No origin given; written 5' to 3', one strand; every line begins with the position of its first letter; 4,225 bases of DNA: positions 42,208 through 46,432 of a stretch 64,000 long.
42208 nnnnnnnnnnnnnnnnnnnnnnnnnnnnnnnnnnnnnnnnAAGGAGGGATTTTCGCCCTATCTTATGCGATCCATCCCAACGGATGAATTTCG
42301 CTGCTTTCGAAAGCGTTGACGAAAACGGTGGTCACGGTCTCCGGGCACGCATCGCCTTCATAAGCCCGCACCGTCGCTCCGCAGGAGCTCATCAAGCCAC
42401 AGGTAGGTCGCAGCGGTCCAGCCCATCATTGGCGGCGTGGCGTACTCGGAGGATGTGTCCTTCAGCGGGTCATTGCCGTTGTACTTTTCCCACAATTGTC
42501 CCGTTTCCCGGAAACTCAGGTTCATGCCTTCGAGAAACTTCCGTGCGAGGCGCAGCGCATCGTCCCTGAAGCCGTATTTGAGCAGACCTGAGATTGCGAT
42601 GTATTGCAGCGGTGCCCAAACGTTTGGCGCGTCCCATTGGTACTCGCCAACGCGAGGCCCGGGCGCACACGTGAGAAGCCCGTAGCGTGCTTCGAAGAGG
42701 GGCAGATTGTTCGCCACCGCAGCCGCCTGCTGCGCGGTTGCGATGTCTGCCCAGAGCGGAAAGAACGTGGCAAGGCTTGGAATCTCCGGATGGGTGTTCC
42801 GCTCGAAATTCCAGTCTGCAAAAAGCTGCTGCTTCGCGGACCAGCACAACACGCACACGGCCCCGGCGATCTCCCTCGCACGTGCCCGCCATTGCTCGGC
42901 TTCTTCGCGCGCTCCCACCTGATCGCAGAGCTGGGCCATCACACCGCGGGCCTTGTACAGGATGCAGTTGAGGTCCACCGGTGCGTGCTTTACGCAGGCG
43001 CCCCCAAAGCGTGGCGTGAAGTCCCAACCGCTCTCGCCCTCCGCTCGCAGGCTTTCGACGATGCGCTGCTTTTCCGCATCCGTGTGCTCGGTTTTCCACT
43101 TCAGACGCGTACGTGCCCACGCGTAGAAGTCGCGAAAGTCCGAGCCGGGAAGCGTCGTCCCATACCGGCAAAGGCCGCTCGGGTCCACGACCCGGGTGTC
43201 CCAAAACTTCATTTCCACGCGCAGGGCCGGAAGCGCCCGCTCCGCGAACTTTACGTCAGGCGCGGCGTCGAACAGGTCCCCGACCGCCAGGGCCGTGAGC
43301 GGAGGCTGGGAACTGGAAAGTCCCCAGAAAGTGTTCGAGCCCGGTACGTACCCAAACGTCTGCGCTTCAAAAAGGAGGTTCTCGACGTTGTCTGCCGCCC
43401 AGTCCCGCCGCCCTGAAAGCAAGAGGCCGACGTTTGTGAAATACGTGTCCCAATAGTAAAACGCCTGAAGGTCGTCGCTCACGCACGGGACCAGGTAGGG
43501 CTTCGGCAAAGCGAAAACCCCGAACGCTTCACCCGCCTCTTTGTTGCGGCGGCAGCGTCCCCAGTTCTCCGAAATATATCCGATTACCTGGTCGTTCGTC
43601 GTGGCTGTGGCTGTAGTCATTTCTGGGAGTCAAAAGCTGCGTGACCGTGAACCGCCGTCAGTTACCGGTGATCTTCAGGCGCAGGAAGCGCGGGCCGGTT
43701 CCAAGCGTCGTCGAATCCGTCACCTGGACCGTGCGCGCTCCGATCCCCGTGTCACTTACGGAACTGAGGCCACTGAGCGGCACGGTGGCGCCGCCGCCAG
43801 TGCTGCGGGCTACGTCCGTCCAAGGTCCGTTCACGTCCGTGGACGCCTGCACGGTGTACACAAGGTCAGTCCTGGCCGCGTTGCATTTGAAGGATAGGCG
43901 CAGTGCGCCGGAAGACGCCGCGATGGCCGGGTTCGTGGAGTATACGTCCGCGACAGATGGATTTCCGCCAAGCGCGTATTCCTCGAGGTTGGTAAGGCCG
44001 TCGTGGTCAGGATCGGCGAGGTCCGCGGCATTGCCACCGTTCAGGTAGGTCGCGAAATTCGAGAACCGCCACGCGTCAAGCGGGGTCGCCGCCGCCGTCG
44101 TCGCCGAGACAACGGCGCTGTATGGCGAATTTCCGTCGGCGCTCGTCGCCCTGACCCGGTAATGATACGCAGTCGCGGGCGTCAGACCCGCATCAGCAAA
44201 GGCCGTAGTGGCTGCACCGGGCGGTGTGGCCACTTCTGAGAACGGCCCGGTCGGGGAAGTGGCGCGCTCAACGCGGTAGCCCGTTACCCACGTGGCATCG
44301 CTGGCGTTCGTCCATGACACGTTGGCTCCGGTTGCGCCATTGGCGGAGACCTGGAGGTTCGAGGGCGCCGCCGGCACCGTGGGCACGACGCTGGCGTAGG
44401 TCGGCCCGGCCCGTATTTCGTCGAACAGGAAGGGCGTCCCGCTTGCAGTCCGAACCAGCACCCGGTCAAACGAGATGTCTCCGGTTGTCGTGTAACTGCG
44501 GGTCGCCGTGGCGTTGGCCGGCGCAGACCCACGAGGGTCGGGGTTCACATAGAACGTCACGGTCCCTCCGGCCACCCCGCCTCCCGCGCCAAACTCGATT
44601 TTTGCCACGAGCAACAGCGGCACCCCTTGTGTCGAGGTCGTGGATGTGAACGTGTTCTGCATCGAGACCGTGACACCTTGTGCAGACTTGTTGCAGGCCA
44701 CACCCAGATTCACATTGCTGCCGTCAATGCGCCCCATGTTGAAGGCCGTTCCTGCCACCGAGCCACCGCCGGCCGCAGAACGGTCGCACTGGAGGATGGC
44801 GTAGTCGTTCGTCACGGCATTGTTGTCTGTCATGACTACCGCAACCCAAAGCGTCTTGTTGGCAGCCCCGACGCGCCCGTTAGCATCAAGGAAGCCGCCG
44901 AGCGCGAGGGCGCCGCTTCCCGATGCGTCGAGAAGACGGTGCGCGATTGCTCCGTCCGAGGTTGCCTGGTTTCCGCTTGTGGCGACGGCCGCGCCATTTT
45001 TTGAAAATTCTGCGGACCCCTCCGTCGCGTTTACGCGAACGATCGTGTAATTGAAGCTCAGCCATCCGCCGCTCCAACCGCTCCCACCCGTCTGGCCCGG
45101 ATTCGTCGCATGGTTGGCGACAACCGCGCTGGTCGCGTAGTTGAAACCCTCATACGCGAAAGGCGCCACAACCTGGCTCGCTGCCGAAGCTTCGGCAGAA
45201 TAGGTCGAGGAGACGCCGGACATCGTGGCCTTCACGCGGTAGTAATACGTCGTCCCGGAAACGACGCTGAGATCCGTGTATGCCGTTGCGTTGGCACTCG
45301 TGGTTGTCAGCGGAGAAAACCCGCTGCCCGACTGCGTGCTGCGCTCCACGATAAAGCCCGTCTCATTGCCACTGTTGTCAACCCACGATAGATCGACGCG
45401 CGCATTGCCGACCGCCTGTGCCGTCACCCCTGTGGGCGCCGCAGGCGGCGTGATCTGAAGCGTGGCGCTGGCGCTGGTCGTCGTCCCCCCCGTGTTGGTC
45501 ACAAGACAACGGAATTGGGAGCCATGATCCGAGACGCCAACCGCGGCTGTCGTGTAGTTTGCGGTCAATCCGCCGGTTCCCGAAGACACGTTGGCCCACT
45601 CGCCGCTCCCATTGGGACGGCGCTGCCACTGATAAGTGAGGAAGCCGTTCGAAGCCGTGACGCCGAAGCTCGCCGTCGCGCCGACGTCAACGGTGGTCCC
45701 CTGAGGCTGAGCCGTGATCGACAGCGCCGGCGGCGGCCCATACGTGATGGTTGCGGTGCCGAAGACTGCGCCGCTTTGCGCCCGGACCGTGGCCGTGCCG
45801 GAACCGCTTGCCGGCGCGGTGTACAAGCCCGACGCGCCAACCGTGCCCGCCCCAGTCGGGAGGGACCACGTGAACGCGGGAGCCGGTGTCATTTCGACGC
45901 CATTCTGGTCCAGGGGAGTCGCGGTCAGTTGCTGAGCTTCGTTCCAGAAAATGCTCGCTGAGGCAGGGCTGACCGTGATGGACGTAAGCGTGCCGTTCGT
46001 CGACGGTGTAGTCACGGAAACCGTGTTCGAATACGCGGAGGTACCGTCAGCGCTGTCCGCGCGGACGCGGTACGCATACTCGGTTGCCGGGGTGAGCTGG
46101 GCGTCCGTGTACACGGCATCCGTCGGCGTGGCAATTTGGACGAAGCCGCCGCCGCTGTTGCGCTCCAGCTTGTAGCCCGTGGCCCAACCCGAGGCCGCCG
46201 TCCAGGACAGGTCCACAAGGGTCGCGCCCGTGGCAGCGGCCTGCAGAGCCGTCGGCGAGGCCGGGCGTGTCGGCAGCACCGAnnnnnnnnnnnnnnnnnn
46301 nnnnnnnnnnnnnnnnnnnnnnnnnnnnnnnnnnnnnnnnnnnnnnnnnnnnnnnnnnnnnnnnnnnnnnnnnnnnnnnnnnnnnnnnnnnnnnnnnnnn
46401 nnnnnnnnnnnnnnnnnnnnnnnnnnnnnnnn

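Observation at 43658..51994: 2778-aa secreted protein combining a beta-helix, two PA14, eight Fn3, a DNRLRE-like domain, BIG2/Ig and duplicated unknown modules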

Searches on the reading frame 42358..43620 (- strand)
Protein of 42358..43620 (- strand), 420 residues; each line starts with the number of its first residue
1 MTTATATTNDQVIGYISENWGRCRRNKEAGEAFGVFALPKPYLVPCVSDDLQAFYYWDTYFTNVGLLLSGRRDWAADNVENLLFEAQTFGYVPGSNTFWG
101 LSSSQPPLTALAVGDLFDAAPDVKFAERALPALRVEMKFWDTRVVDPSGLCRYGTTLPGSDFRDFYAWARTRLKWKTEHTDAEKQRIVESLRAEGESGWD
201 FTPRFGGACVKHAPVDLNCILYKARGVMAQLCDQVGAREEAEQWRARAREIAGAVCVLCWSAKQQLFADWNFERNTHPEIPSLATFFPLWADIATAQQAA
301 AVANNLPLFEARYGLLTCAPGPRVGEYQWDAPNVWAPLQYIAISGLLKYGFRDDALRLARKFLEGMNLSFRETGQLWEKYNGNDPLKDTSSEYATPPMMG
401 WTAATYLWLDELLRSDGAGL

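Call 7: search_protein_families(library=pfam, proteins=[window:42361-43620:-], max_evalue=0.001)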
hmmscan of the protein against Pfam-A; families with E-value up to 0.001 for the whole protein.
window:42361-43620:- (420 aa): 3 families
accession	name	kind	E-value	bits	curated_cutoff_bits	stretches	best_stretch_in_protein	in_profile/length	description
PF01204.24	Trehalase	-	7.8e-68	230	21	1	25-407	102-505/512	Trehalase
PF22422.2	MGH1-like_GH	-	5.9e-26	92.3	27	1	57-383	7-343/356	Mannosylglycerate hydrolase MGH1-like glycoside hydrolase domain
PF03200.22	Glyco_hydro_63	-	4.3e-07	29.5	22.4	1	196-274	233-313/492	Glycosyl hydrolase family 63 C-terminal domain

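Call 19: find_encoding_contigs(protein=window:42358-43620:-, flank=10000, max_places=4)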
Protein window:42358-43620:- (420 aa): no gene with exactly this product is on record in the collection.

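Call 35: list_cluster_members(proteins=[P0018, window:42361-43620:-, window:40016-42247:-, window:39054-39884:-, window:56242-57063:-, window:31953-33911:-, window:21154-22263:+])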
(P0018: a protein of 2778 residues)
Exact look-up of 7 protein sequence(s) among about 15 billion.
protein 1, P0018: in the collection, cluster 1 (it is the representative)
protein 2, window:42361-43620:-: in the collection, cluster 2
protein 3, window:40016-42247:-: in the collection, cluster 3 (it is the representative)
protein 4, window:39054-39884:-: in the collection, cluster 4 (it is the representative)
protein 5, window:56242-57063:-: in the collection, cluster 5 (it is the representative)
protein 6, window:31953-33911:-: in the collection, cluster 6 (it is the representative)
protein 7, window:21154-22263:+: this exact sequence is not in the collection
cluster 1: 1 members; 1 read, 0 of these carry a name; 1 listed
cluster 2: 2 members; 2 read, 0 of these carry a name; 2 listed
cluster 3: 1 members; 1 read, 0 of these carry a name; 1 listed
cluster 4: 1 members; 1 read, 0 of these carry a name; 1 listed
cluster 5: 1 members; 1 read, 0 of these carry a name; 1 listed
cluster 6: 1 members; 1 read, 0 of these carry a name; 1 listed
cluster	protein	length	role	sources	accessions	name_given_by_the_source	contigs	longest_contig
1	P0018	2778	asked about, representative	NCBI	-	-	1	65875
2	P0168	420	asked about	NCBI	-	-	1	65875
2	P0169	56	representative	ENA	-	-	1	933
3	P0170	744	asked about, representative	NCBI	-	-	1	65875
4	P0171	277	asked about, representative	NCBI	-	-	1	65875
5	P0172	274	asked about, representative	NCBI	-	-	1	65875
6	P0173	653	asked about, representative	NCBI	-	-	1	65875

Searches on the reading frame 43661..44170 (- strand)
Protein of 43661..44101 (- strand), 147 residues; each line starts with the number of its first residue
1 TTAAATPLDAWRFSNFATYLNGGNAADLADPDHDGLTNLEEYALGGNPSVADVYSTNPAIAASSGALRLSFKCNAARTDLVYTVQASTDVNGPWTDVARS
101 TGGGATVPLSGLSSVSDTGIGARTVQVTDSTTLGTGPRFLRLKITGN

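Call 16: search_protein_families(library=pfam, proteins=[window:43661-44101:-], max_evalue=1)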
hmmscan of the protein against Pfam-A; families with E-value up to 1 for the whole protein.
window:43661-44101:- (147 aa): 0 families

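Call 26: find_homologous_proteins(query=window:43661-44101:-)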
Query window:43661-44101:- (147 aa): 3 proteins with E <= 0.001 among 200 candidates.
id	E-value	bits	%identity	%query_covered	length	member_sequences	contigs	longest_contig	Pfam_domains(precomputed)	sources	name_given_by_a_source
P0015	7.6e-34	135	57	84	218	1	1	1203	-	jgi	jgi:hypothetical protein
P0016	5.9e-6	44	40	69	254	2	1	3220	-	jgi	jgi:hypothetical protein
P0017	9.2e-5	40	42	44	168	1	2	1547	-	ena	-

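Call 29: search_protein_families(library=ncbifam, proteins=[window:43661-44101:-], max_evalue=1)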
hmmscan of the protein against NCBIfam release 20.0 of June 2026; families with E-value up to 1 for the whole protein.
window:43661-44101:- (147 aa): 1 family
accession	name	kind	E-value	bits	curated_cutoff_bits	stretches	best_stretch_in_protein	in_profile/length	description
NF042425.1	Amuc_1099_fam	equivalog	0.029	13.9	50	1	24-49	124-148/321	Amuc_1099 family pilus-like system protein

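Call 61: find_related_loci(query=A4, collection=metagenome_contigs, flank=6000)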
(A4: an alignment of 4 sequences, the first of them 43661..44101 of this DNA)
Query A4 (147 aa) in metagenome_contigs; peptide patterns used: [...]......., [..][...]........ (x = any residue, [..] = any of these).
600 stretches matched a pattern (row limit reached: there are more); 267 encode a relative of the query (tblastn E <= 1e-3); the best 80 are kept; 80 distinct loci.
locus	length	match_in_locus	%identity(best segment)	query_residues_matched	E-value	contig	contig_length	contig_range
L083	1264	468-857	42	6-144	6e-25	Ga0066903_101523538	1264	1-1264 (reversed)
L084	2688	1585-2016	44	5-145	1e-23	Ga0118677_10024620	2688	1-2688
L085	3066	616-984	34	1-144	2e-20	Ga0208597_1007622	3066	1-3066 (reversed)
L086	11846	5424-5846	41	7-144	5e-20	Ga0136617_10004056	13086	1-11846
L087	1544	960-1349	38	6-144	8e-20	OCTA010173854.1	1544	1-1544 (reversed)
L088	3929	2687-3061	43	6-145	5e-19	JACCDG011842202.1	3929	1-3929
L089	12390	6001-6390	37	6-144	3e-18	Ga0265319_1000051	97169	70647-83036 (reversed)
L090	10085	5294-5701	39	6-144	4e-18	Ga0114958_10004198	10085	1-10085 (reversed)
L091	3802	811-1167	43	6-145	4e-18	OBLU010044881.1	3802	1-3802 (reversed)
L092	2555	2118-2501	35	6-147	3e-18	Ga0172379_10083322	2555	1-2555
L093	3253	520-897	38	5-145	1e-17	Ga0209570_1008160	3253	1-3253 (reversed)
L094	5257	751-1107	36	6-145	1e-16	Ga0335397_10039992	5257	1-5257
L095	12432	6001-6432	37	8-147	2e-15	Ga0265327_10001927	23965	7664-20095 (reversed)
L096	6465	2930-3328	37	13-144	1e-15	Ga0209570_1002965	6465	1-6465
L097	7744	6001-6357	37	6-145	2e-15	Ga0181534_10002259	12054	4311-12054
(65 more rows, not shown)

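Call 66: search_protein_families(library=pfam, alignment_id=A6, max_evalue=0.001)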
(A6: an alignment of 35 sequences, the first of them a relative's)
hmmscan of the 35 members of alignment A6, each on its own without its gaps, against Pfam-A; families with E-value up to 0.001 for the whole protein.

A. member 1, L157:926-2209:+ (428 aa): 1 family
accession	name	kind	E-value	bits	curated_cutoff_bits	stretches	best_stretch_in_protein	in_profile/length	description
PF01551.29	Peptidase_M23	-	3.1e-19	69.4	28.7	1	145-243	4-90/96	Peptidase family M23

B. families by the number of members that match (of 35 scanned): 70 families (the first 25 are shown)
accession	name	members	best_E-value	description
PF03160.20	Calx-beta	9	2.3e-25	Calx-beta domain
PF12831.13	FAD_oxidored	5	1e-97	FAD dependent oxidoreductase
PF18887.5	MBG_3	5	5.1e-95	MBG domain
PF25275.1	Golvesin_C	5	6.2e-27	Golvesin C-terminal domain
PF00082.27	Peptidase_S8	4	7e-62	Subtilase family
PF12951.13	PATR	4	1.5e-20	Passenger-associated-transport-repeat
PF12708.12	Pect-lyase_RHGA_epim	3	3.3e-15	Rhamnogalacturonase A/epimerase, pectate lyase-like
PF12768.13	Rax2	3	1.2e-08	Rax2 C-terminal beta propeller domain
PF01344.31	Kelch_1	2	1.2e-172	Kelch motif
PF13418.12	Kelch_4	2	1.6e-172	Galactose oxidase, central domain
PF13964.12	Kelch_6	2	2.9e-145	Kelch motif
PF13415.12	Kelch_3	2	2.4e-120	Galactose oxidase, central domain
PF24681.1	Kelch_KLHDC2_KLHL20_DRC7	2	6.8e-116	KLHDC2/KLHL20/DRC7 Kelch-repeats domain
PF07646.21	Kelch_2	2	6.1e-91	Kelch motif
PF24981.1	Beta-prop_ATRN-LZTR1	2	7.4e-91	Attractin/LZTR1 beta-propeller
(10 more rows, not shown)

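Call 67: search_protein_families(library=ncbifam, alignment_id=A5, max_evalue=0.01)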
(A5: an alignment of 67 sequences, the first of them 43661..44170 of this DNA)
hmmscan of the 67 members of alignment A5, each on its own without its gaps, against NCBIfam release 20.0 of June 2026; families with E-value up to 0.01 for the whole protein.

A. member 1, window:43661-44170:- (170 aa): 0 families

B. families by the number of members that match (of 67 scanned): 8 families
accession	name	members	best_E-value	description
NF042425.1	Amuc_1099_fam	10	6e-06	Amuc_1099 family pilus-like system protein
TIGR03803.2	Gloeo_Verruco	1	4.9e-07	choice-of-anchor tandem repeat GloVer-containing protein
NF041518.1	choice_anch_Q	1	0.00017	choice-of-anchor Q domain-containing protein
NF047446.1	barrel_OmpL47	1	0.00075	OmpL47-type beta-barrel domain-containing protein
NF009115.0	PRK12465.1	1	0.0013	xylose isomerase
NF033932.1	LapB_rpt_80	1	0.002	LapB repeat-containing protein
TIGR03769.1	P_ac_wall_RPT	1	0.005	TIGR03769 domain-containing protein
TIGR04203.1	RPT_S_cricet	1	0.0093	TIGR04203-type repeat-containing surface protein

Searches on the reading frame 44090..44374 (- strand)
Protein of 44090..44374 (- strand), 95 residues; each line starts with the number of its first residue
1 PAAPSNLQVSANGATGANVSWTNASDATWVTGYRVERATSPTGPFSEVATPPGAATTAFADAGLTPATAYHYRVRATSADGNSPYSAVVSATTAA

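Call 76: search_protein_families(library=pfam, proteins=[window:44090-44374:-], max_evalue=0.01)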
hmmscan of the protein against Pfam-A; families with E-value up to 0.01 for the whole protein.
window:44090-44374:- (95 aa): 4 families
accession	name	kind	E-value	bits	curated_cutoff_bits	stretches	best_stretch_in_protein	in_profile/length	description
PF00041.27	fn3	-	3.3e-13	50.1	25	1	3-91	2-83/84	Fibronectin type III domain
PF16656.11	Pur_ac_phosph_N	-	4.7e-05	24.3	30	1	4-93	1-93/93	Purple acid Phosphatase, N-terminal domain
PF25788.1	Ig_Rha78A_N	-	0.00011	22.8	27.4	1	18-94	21-102/105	Rha78A-like, N-terminal immunoglobulin domain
PF16655.11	PhoD_N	-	0.0036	18.3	30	1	45-78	47-80/90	PhoD-like phosphatase, N-terminal domain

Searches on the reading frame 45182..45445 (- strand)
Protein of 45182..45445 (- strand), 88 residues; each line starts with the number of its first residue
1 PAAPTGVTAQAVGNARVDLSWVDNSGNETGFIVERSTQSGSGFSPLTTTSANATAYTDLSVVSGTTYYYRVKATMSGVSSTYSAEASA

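Call 76: search_protein_families(library=pfam, proteins=[window:45182-45445:-], max_evalue=0.01)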
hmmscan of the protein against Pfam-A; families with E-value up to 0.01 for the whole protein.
window:45182-45445:- (88 aa): 1 family
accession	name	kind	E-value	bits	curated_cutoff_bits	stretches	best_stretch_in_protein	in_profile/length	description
PF00041.27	fn3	-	9.5e-06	26.2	25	1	3-86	2-81/84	Fibronectin type III domain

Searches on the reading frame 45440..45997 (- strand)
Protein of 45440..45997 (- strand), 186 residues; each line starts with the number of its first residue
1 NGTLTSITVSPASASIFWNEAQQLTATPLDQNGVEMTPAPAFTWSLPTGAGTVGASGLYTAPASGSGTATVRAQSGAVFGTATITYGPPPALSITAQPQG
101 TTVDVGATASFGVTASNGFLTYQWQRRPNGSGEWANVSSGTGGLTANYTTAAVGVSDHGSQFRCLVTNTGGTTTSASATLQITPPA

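Call 16: search_protein_families(library=pfam, proteins=[window:45440-45997:-], max_evalue=1)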
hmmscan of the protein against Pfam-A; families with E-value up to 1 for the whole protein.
window:45440-45997:- (186 aa): 6 families
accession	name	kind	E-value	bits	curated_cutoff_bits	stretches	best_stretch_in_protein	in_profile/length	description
PF13927.12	Ig_3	-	0.00063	20.6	30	1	93-168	3-78/78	Immunoglobulin domain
PF02368.24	Big_2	-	0.0016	18.8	22.8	1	5-84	3-77/79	Bacterial Ig-like domain (group 2)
PF02010.21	REJ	-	0.035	13.2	25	1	111-186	338-416/452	REJ domain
PF13895.12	Ig_2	-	0.069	13.8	27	1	120-181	29-78/79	Immunoglobulin domain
PF19193.6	Tectonin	-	0.081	12.8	30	1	101-164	37-93/216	Tectonin domain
PF07679.22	I-set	-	0.17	12.4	23.7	1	93-182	2-90/90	Immunoglobulin I-set domain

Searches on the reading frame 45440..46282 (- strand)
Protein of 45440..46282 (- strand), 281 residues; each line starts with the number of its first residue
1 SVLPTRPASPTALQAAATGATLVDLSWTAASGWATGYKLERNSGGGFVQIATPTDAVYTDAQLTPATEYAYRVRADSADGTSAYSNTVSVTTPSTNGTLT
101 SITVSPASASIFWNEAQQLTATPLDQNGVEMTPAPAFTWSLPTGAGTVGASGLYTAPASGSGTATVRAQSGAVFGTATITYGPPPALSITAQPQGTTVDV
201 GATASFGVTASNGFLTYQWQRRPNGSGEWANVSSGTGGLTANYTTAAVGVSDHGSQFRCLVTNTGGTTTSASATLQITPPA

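Call 76: search_protein_families(library=pfam, proteins=[window:45440-46282:-], max_evalue=0.01)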
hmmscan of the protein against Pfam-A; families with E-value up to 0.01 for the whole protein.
window:45440-46282:- (281 aa): 4 families
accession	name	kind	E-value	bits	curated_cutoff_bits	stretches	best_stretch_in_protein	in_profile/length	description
PF00041.27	fn3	-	4.9e-08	33.5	25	1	9-90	2-83/84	Fibronectin type III domain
PF25788.1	Ig_Rha78A_N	-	0.0014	19.2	27.4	0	46-92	54-101/105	Rha78A-like, N-terminal immunoglobulin domain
PF13927.12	Ig_3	-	0.0026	18.6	30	0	188-263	3-78/78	Immunoglobulin domain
PF02368.24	Big_2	-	0.0038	17.6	22.8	1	100-179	3-77/79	Bacterial Ig-like domain (group 2)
